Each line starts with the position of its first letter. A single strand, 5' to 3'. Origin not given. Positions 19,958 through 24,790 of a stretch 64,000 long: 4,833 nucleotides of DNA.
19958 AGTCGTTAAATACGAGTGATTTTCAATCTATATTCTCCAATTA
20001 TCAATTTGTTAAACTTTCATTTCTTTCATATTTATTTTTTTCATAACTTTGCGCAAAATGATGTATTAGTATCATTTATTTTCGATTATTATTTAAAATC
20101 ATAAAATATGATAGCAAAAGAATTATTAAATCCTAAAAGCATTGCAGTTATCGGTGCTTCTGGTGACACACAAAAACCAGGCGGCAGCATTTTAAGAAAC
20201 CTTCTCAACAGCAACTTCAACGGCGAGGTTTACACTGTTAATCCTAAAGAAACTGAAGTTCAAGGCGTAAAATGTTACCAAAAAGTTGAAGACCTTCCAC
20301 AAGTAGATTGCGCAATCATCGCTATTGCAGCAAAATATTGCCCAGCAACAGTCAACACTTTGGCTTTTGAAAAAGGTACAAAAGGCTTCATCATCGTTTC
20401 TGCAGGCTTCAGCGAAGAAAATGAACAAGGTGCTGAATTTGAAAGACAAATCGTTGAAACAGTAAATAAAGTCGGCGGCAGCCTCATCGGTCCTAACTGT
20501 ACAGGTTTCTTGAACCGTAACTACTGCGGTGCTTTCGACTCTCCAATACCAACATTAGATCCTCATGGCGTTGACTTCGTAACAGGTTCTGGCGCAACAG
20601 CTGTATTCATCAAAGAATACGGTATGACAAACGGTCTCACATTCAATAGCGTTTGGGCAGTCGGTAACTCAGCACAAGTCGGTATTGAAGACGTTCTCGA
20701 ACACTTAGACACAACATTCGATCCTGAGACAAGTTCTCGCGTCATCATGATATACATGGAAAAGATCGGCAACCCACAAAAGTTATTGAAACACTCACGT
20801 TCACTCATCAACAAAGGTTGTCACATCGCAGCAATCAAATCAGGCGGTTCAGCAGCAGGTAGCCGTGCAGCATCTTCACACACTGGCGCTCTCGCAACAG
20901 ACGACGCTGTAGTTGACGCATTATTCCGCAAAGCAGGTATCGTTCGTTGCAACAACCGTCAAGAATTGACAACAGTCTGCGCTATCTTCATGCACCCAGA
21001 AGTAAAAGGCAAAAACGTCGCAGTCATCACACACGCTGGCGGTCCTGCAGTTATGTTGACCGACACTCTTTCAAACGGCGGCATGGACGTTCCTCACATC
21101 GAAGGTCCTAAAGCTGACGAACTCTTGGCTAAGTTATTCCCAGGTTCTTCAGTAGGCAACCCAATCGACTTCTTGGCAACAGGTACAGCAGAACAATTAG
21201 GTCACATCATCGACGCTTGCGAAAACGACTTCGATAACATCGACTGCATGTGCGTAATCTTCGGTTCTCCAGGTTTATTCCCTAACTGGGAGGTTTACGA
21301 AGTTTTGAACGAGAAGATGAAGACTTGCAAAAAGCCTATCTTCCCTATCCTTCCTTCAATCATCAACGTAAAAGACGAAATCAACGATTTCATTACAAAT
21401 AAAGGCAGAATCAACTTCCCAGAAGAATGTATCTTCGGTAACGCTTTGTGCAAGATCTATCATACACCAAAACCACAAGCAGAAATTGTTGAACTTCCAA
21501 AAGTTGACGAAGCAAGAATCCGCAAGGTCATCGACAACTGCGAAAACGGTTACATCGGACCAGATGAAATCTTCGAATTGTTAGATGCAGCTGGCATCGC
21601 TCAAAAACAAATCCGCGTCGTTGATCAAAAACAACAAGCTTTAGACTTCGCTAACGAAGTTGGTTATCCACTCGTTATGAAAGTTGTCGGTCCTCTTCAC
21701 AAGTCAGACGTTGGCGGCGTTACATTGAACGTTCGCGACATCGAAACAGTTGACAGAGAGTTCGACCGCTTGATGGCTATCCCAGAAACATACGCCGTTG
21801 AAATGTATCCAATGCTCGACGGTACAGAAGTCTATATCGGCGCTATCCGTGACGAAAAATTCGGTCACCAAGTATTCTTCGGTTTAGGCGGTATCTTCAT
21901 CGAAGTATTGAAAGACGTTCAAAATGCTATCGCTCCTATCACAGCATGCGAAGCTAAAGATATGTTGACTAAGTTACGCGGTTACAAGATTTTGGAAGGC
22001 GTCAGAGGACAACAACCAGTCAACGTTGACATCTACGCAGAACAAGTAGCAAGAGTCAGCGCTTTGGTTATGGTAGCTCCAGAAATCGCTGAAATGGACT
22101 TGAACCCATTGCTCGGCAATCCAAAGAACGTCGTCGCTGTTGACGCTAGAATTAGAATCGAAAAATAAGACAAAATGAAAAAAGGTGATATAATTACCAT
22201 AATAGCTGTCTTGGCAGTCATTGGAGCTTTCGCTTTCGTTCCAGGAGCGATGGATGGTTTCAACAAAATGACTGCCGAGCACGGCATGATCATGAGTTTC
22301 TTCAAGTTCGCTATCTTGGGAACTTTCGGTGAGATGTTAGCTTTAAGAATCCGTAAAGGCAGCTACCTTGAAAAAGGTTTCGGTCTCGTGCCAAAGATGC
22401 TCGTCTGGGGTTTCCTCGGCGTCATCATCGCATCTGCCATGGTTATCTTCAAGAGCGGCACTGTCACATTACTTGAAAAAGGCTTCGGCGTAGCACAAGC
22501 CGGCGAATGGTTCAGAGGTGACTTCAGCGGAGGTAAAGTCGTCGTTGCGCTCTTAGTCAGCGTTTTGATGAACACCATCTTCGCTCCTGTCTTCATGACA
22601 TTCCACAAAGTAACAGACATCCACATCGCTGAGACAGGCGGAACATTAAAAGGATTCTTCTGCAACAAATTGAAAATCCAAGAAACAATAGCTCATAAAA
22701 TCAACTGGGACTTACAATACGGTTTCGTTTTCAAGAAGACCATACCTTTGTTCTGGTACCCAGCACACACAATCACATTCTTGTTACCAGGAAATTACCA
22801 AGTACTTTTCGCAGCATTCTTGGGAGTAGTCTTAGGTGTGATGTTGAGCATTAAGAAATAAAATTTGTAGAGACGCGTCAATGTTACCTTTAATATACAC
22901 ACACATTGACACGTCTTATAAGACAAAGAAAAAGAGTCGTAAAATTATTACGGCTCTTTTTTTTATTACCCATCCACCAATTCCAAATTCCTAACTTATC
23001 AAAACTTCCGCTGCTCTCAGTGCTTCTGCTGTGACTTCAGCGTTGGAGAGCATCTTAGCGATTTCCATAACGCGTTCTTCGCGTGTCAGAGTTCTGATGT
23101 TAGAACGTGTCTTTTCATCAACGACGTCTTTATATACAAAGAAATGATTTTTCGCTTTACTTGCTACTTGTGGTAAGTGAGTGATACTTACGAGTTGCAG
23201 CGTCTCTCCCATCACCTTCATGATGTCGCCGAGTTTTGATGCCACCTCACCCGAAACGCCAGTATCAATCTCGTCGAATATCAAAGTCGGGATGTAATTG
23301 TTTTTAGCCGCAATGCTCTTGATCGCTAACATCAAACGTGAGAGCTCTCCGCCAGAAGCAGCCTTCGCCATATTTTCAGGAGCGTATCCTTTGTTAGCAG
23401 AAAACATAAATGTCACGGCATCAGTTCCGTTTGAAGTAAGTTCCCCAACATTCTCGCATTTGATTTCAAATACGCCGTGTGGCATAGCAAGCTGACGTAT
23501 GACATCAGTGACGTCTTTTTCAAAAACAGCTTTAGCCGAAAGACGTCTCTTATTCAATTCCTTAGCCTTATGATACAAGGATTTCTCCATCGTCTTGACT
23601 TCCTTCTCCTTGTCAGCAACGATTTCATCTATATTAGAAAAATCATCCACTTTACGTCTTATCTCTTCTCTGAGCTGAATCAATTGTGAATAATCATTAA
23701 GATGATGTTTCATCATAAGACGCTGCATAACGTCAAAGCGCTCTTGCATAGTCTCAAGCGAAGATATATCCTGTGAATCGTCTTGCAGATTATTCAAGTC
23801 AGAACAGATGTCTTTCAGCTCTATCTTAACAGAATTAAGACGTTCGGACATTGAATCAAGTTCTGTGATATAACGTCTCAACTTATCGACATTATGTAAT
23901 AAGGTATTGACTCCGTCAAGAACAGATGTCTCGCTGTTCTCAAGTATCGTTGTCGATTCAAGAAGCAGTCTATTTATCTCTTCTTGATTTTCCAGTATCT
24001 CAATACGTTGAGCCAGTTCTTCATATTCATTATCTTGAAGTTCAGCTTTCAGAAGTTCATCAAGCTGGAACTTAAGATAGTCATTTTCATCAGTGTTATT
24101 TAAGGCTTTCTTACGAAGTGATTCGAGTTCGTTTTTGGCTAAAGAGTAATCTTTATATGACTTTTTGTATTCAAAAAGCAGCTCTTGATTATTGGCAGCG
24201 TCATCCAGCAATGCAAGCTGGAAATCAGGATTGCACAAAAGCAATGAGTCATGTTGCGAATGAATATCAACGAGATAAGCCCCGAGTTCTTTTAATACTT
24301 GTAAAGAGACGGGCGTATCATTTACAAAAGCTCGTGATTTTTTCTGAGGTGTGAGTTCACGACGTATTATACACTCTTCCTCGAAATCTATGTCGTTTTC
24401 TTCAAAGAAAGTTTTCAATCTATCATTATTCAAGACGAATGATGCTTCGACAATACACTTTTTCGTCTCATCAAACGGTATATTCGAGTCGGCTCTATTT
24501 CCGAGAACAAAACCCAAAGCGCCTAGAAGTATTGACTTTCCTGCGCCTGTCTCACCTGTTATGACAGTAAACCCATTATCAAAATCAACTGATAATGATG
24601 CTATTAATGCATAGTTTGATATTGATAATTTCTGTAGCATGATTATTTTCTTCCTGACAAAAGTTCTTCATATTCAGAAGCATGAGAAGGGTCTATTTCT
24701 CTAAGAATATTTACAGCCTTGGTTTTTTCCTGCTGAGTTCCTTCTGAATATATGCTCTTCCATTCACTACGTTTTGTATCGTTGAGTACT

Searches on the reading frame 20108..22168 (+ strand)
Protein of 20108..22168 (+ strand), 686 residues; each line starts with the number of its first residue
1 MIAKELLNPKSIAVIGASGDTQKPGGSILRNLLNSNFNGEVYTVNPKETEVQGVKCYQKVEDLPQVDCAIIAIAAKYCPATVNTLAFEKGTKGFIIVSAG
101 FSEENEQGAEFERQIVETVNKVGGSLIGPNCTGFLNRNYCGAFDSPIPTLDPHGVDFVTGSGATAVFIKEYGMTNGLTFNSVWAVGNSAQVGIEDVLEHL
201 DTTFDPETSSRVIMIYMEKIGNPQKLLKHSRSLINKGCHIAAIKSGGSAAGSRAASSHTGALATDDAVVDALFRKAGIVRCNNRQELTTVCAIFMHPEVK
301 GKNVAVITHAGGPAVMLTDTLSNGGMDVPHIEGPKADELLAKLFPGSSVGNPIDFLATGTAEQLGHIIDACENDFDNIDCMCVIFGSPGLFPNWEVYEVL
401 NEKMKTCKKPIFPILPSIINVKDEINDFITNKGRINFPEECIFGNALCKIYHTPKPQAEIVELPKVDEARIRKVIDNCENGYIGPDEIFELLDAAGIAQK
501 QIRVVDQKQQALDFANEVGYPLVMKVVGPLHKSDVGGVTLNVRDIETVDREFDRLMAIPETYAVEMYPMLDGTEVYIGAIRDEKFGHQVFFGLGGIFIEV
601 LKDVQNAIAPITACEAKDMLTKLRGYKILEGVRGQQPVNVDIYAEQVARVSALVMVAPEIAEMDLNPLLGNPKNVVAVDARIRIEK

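Call 74: search_protein_families(library=pfam, proteins=[window:20108-22168:+], max_evalue=0.00001)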
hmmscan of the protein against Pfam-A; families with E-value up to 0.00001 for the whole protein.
window:20108-22168:+ (686 aa): 4 families
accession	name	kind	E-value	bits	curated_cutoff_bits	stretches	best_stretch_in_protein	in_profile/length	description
PF13549.11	ATP-grasp_5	-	1.5e-53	181.9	27.6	1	482-684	9-221/221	ATP-grasp domain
PF13607.11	Succ_CoA_lig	-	6.4e-34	117.1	27.4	1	153-294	2-138/138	Succinyl-CoA ligase like flavodoxin domain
PF13380.12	CoA_binding_2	-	2.5e-21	76.7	22.8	1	10-136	1-115/116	CoA binding domain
PF02629.25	CoA_binding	-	2.1e-10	41.6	22.3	1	9-100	3-97/97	CoA binding domain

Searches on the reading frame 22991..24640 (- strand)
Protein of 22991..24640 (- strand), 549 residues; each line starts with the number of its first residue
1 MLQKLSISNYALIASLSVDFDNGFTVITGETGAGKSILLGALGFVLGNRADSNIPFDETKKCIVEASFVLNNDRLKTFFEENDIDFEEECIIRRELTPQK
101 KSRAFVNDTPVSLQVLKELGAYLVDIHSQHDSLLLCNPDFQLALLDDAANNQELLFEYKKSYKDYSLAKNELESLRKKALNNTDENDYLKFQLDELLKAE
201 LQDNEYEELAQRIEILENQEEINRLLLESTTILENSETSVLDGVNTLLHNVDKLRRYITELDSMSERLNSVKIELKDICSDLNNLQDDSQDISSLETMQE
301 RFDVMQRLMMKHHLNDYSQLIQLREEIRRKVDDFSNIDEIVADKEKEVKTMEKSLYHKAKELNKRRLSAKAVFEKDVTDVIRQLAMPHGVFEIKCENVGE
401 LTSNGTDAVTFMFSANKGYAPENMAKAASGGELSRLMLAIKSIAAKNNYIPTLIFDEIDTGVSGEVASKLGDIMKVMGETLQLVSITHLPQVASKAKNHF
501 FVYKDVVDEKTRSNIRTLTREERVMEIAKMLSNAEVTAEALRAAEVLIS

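Call 74: search_protein_families(library=pfam, proteins=[window:22991-24640:-], max_evalue=0.00001)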
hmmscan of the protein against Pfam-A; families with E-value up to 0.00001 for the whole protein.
window:22991-24640:- (549 aa): 3 families
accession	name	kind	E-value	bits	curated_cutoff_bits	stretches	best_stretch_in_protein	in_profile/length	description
PF02463.25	SMC_N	-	2.2e-18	66.9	40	1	2-504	2-213/220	RecF/RecN/SMC N terminal domain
PF13476.12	AAA_23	-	5.5e-12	47.2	27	1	4-219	1-199/201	AAA domain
PF13175.12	AAA_15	-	2.4e-11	44.3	32.1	1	1-364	1-277/374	AAA ATPase domain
